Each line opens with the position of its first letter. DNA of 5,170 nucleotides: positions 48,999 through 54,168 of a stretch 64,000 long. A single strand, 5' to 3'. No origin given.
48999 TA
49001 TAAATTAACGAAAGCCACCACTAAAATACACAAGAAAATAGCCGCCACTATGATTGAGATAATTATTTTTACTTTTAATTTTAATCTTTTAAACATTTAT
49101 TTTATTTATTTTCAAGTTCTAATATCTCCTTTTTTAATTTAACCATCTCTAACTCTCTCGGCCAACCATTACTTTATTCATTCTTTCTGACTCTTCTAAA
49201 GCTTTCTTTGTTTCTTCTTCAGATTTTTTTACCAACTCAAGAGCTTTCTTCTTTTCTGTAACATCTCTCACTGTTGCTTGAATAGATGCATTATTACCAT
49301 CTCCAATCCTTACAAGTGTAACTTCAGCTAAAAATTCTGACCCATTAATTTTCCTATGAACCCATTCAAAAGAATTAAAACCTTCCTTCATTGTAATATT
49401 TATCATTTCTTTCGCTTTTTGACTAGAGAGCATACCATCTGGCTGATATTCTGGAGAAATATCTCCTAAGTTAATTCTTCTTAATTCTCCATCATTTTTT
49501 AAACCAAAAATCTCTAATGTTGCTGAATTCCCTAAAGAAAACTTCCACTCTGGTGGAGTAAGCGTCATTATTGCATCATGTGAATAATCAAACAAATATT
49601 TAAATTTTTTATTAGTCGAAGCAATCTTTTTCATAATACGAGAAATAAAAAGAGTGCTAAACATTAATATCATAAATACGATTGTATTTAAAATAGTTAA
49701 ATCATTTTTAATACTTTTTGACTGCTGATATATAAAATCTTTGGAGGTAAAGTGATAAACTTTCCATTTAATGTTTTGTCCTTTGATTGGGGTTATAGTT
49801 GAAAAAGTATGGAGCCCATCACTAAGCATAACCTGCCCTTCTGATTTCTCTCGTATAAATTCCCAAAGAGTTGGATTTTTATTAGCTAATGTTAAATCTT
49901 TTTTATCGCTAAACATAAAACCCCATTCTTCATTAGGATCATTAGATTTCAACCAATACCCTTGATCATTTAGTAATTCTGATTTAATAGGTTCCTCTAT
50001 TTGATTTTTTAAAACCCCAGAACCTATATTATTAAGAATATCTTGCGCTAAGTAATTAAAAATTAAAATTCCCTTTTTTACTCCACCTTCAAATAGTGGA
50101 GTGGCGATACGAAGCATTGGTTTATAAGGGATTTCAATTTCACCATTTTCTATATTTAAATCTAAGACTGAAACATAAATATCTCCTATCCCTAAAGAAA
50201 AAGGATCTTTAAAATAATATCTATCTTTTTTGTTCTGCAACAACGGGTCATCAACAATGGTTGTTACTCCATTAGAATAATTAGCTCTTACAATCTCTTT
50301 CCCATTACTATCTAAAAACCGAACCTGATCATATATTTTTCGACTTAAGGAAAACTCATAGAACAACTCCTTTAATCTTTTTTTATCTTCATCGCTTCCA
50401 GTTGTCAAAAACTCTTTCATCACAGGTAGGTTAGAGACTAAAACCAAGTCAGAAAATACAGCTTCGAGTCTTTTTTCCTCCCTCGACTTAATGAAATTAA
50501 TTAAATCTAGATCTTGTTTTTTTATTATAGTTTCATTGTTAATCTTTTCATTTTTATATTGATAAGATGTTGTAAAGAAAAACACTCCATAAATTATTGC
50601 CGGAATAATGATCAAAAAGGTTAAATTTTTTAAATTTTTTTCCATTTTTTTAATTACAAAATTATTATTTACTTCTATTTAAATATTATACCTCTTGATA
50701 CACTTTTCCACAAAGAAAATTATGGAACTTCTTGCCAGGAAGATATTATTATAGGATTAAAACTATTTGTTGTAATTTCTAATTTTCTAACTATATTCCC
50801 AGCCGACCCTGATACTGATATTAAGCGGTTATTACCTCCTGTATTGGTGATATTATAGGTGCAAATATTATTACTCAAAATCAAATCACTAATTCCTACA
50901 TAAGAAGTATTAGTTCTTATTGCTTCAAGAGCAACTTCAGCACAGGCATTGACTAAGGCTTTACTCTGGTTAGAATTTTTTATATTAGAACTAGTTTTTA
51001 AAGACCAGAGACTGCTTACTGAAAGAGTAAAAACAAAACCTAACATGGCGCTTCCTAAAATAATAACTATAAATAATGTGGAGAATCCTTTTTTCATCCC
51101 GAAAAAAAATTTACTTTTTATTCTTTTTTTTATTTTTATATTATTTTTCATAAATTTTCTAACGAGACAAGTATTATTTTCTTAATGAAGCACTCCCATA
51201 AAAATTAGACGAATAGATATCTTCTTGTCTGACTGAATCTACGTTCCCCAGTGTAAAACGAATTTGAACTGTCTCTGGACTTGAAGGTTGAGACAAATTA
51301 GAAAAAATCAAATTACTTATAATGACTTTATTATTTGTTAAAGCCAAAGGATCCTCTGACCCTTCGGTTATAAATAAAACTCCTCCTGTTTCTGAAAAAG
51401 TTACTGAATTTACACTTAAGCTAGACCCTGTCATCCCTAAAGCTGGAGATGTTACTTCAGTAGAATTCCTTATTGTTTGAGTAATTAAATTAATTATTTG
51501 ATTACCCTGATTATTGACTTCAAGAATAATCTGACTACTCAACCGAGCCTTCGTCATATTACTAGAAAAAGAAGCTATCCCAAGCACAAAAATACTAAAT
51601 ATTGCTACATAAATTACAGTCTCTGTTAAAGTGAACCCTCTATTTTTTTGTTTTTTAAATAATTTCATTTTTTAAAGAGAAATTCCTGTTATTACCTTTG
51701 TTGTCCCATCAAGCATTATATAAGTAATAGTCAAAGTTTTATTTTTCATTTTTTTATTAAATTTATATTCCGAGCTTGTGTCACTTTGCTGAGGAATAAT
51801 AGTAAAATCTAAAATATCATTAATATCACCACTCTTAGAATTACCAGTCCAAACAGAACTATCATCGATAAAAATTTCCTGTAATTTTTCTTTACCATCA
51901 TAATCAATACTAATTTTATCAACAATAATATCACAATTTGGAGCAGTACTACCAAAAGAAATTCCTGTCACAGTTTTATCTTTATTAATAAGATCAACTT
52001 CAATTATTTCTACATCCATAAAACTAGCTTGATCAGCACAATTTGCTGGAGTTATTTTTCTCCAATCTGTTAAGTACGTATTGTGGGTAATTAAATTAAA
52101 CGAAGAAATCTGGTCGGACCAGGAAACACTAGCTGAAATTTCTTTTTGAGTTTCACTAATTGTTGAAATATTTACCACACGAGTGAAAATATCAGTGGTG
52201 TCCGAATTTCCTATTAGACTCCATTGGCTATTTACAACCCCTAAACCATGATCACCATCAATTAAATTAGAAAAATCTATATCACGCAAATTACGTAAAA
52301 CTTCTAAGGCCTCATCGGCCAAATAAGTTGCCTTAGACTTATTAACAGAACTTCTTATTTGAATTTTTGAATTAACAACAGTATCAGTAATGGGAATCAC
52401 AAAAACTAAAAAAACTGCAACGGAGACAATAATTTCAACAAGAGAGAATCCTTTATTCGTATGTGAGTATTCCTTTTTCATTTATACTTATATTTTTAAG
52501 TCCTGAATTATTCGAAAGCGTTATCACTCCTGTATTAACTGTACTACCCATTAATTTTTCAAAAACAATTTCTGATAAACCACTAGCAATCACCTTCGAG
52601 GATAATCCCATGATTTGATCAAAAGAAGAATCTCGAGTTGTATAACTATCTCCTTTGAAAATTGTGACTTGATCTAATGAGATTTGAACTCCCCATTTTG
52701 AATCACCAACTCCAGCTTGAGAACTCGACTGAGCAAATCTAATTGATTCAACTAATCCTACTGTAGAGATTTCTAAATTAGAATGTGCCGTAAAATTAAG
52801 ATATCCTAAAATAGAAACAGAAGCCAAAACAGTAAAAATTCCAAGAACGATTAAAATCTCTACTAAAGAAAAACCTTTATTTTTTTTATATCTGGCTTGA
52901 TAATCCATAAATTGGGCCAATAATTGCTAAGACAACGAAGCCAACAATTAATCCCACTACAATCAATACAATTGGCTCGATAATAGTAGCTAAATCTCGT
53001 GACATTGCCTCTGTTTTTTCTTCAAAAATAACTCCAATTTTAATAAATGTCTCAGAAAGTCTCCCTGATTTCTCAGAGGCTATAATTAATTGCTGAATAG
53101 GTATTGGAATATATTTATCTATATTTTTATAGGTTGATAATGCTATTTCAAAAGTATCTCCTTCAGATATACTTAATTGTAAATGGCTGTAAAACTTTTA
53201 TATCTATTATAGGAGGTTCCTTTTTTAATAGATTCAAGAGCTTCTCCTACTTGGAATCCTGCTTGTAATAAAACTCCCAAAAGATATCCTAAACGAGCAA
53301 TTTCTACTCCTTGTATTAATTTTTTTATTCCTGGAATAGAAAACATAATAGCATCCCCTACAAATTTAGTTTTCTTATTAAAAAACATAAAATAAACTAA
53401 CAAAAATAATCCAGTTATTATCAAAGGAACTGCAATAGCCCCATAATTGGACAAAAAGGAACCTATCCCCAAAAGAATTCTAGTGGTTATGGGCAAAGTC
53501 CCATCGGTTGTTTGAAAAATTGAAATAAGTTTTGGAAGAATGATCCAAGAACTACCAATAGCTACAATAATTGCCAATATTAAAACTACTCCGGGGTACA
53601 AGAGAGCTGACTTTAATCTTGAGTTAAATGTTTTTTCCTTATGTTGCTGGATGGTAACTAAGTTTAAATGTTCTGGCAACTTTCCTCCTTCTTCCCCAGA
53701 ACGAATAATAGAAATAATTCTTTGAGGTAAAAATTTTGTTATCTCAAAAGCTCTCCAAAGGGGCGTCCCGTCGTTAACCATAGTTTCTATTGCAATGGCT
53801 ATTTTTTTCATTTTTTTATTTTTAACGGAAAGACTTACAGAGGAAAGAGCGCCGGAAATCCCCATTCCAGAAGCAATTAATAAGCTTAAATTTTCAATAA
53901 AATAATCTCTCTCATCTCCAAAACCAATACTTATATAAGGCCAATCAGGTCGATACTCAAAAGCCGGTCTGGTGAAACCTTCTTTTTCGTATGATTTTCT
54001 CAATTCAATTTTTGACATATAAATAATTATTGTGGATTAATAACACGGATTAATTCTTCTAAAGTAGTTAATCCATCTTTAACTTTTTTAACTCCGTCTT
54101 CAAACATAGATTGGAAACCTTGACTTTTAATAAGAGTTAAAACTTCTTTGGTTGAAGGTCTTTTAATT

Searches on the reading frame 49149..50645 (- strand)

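Call 55: search_protein_families(library=pfam, proteins=[window:49149-50645:-], max_evalue=0.0001)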
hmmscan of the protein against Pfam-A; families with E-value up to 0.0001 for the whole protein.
window:49149-50645:- (498 aa): 2 families
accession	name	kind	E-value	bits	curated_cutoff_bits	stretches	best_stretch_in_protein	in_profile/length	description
PF21623.3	HK_sensor_dom_bact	-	3.5e-35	121.8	27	1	55-292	16-249/253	Bacterial histidine kinase, sensor domain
PF13426.13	PAS_9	-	3.3e-07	31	27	1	363-464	7-103/103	PAS domain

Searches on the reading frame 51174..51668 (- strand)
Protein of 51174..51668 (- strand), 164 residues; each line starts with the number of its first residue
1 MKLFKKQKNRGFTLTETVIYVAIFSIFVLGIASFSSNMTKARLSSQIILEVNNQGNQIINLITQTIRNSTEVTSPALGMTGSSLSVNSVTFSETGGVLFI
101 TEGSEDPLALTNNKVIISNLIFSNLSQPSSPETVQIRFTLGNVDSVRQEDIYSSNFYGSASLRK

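Call 56: search_protein_families(library=pfam, proteins=[window:51174-51668:-], max_evalue=0.0001)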
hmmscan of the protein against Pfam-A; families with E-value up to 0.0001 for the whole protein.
window:51174-51668:- (164 aa): 1 family
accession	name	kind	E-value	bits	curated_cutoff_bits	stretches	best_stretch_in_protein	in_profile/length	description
PF07963.17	N_methyl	-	3.7e-06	26.7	21.2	1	7-31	2-26/27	Prokaryotic N-terminal methylation motif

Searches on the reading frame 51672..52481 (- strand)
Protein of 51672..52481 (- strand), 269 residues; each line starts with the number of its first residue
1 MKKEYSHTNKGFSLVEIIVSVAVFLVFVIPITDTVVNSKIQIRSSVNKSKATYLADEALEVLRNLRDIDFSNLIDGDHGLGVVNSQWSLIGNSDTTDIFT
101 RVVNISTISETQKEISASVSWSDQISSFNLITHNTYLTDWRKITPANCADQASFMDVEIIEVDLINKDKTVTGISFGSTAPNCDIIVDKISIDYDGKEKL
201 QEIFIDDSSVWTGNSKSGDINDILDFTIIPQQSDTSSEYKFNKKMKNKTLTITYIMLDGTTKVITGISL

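Call 56: search_protein_families(library=pfam, proteins=[window:51672-52481:-], max_evalue=0.0001)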
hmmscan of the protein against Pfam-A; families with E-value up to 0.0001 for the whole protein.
window:51672-52481:- (269 aa): 1 family
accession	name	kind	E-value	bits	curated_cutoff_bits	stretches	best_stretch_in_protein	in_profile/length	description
PF07963.17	N_methyl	-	6.9e-05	22.7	21.2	0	9-29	4-24/27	Prokaryotic N-terminal methylation motif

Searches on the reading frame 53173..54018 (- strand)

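Call 56: search_protein_families(library=pfam, proteins=[window:53173-54018:-], max_evalue=0.0001)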
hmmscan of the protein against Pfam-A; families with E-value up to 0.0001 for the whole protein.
window:53173-54018:- (281 aa): 1 family
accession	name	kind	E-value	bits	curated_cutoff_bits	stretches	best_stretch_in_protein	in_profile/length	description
PF00482.28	T2SSF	-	9.1e-21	74.6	25.2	1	40-162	1-125/125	Type II secretion system (T2SS), protein F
